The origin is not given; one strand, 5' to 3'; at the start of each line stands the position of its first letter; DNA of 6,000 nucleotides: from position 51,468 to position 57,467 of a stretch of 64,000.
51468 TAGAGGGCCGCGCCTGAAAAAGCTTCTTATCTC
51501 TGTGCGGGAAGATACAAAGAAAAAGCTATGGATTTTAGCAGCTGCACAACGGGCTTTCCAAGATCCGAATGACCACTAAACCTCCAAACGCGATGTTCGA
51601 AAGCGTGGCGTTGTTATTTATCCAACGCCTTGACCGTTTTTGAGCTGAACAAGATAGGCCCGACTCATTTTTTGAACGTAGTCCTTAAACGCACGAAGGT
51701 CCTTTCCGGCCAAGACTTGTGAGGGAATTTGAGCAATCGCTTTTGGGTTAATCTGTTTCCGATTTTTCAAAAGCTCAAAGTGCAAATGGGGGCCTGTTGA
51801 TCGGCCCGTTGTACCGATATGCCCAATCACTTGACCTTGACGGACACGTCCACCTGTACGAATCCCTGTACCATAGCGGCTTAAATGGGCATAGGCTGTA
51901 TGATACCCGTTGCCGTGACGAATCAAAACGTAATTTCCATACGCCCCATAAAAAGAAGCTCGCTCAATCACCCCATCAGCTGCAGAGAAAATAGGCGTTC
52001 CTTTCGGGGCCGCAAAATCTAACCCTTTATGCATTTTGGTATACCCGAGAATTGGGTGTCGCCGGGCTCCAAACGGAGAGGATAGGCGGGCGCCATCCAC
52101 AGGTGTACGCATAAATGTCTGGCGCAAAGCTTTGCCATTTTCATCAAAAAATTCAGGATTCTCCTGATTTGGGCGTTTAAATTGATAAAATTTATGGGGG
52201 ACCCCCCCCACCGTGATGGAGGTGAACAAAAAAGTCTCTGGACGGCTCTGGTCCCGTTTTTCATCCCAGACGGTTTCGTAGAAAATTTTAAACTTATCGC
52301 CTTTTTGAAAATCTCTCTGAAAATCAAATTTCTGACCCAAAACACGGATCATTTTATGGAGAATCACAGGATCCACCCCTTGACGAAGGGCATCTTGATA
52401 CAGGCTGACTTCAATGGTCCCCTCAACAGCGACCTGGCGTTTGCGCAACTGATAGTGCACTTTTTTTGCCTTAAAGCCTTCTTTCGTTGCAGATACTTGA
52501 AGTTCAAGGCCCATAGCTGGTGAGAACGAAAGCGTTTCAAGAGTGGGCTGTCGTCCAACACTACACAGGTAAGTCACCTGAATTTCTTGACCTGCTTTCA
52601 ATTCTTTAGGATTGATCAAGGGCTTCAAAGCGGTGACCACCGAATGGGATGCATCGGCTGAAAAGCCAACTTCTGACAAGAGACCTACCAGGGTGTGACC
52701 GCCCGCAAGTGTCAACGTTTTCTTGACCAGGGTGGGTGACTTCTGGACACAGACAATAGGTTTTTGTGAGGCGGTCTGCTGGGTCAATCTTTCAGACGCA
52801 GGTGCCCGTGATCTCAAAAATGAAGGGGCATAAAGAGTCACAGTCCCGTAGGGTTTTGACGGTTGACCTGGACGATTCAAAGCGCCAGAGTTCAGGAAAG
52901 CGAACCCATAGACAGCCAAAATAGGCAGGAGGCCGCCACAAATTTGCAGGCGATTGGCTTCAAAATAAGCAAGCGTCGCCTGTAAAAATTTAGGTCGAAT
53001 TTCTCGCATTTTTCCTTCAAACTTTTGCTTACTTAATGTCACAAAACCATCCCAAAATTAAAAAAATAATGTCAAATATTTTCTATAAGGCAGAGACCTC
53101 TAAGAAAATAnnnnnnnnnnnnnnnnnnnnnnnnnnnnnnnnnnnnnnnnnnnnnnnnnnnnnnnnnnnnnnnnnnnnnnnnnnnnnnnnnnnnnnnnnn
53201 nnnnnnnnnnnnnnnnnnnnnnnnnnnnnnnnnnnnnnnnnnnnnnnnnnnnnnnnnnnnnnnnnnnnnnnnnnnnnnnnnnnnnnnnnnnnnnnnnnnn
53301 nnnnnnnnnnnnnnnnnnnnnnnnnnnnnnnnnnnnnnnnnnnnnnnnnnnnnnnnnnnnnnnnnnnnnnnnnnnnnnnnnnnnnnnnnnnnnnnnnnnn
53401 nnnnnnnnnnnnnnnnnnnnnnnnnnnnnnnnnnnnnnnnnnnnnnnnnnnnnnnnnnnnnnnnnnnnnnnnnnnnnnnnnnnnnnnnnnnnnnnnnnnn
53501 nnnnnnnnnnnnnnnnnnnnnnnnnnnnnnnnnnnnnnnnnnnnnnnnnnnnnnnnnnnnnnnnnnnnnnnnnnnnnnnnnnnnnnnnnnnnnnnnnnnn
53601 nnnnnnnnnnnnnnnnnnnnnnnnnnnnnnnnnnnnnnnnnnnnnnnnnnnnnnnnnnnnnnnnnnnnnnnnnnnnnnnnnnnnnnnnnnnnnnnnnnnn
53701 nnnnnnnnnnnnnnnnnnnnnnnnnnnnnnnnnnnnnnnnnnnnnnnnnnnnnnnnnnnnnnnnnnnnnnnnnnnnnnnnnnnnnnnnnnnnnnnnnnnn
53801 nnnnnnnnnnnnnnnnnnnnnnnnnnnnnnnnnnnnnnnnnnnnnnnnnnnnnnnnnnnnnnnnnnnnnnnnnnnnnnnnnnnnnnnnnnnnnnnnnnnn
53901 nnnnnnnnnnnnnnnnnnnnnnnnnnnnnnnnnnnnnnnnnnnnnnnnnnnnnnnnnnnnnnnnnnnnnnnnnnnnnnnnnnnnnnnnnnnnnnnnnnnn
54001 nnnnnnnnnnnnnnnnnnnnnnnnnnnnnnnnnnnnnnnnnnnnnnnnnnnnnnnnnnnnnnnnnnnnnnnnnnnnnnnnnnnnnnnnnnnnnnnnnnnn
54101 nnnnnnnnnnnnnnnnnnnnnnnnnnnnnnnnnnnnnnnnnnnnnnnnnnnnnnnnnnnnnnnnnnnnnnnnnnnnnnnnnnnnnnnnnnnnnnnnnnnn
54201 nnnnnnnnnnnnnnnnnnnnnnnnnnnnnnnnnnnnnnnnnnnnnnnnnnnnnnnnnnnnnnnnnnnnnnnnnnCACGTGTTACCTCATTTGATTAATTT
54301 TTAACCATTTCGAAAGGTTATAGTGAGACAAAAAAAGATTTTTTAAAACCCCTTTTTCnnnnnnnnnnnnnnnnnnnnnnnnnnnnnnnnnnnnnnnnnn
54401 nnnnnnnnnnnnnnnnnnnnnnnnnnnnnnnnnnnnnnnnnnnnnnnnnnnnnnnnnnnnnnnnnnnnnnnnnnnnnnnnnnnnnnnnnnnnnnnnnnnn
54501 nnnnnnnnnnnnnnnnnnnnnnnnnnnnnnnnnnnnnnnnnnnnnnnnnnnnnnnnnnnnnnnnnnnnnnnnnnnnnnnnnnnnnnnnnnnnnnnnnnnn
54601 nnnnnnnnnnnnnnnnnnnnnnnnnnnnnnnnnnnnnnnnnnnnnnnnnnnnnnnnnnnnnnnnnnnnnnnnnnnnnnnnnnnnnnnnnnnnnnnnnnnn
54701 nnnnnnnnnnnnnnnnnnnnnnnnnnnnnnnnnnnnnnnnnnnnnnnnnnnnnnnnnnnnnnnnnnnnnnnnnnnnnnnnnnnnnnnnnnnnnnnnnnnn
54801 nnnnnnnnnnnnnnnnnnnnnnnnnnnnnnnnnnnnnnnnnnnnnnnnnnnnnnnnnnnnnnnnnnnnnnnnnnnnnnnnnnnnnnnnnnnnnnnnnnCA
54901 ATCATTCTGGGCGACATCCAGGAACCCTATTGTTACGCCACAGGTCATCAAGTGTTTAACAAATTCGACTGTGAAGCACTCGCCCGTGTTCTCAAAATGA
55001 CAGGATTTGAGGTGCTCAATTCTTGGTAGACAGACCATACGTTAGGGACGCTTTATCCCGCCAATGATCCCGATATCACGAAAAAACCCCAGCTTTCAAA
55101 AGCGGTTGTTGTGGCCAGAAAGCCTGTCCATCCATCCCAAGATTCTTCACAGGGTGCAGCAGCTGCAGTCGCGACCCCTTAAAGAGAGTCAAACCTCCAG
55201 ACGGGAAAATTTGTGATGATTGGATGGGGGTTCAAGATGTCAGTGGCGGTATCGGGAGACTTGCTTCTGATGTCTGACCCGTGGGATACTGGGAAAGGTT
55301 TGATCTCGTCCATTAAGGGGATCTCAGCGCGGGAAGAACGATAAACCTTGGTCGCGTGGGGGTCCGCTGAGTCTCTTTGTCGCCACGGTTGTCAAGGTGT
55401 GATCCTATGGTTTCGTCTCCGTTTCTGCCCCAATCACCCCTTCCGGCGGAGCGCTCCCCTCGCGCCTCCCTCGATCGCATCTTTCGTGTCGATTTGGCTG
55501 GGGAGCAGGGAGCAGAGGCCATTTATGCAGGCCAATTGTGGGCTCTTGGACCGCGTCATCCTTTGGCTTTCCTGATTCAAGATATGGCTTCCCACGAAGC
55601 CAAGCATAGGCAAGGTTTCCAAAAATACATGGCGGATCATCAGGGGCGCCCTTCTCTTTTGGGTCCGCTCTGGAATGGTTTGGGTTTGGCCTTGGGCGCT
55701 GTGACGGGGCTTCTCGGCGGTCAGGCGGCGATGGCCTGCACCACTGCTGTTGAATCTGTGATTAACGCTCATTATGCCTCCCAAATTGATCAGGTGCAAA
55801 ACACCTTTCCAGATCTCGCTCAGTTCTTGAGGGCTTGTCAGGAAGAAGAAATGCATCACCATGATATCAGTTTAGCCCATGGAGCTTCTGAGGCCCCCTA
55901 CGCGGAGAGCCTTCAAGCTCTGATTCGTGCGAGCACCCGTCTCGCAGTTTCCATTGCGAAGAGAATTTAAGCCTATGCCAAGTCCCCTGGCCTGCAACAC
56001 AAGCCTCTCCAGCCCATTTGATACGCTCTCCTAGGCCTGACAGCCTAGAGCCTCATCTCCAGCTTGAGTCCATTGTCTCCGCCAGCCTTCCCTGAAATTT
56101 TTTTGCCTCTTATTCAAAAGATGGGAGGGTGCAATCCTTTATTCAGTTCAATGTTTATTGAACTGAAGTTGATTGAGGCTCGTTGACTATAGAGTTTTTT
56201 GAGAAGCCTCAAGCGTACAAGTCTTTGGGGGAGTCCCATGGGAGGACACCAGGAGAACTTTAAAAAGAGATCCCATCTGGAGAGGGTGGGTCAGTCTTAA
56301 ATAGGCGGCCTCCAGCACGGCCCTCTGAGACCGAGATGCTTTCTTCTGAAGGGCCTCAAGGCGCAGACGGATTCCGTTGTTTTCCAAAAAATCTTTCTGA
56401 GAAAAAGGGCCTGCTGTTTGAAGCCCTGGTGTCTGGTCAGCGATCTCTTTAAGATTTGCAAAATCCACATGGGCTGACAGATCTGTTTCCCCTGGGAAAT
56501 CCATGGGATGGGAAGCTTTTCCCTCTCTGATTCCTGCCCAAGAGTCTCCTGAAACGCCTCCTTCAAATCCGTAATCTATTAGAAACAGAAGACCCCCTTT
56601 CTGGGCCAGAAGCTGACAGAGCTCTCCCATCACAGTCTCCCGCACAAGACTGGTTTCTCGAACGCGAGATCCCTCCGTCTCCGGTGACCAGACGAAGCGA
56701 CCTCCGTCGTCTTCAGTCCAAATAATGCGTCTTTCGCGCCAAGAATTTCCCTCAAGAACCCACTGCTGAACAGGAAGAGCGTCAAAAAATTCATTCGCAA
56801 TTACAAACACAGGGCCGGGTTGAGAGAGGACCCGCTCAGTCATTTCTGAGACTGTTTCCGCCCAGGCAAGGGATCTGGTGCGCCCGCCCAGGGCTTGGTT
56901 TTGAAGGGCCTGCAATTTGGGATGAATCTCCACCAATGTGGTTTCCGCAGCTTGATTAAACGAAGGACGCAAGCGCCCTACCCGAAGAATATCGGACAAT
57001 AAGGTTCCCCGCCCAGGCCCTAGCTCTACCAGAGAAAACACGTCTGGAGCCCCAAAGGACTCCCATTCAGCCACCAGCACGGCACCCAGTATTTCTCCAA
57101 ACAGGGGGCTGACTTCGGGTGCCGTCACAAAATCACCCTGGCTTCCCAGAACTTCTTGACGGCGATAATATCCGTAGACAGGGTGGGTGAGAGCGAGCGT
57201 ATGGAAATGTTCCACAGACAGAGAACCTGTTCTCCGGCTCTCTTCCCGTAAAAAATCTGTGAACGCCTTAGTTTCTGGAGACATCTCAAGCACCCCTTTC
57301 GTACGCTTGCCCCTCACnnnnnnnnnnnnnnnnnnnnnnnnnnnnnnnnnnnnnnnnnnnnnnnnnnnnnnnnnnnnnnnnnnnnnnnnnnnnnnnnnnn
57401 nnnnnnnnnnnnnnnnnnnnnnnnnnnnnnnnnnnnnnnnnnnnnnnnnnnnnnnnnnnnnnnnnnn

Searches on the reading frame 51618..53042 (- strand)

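Call 6: search_protein_families(library=pfam, proteins=[window:51618-53042:-], max_evalue=0.01)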
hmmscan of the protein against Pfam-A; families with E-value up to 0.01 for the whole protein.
window:51618-53042:- (474 aa): 2 families
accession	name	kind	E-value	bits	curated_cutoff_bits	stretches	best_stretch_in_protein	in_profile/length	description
PF01551.29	Peptidase_M23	-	2.3e-35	121.1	28.7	1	336-433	1-96/96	Peptidase family M23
PF19425.4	Csd3_N2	-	3e-09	37.3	27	1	204-324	7-120/122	Csd3 second domain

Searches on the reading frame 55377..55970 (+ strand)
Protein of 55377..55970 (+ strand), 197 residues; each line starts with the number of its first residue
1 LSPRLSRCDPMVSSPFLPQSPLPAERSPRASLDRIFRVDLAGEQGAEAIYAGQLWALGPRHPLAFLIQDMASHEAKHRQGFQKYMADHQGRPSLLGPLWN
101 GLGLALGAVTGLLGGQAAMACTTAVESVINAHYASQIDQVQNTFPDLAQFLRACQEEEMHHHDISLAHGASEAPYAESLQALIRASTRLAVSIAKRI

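Call 61: search_protein_families(library=pfam, proteins=[window:55377-55970:+], max_evalue=0.001)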
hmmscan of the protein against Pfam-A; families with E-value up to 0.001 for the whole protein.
window:55377-55970:+ (197 aa): 2 families
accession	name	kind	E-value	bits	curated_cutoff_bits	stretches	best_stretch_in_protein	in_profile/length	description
PF03232.19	COQ7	-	5.5e-51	173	23.5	1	31-194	2-169/169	Ubiquinone biosynthesis protein COQ7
PF02915.23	Rubrerythrin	-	0.00019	22.3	22.8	0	41-92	8-60/137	Rubrerythrin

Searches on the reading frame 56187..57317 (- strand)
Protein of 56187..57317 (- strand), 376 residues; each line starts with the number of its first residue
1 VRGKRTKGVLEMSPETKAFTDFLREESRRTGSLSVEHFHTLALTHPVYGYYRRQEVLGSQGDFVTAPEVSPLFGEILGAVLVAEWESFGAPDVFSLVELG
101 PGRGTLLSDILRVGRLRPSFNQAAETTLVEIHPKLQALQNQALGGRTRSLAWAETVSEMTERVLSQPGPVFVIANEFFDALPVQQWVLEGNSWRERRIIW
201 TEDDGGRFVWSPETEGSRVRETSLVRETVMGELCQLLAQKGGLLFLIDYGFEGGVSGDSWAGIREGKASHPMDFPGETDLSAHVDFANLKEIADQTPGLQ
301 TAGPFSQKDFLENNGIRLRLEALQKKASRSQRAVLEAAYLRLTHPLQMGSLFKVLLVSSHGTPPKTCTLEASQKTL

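Call 61: search_protein_families(library=pfam, proteins=[window:56187-57317:-], max_evalue=0.001)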
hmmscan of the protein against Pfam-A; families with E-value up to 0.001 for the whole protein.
window:56187-57317:- (376 aa): 1 family
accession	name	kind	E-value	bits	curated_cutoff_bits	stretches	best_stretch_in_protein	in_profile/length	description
PF02636.23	Methyltransf_28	-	1.7e-45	155.8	23.3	1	77-304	2-248/249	Putative S-adenosyl-L-methionine-dependent methyltransferase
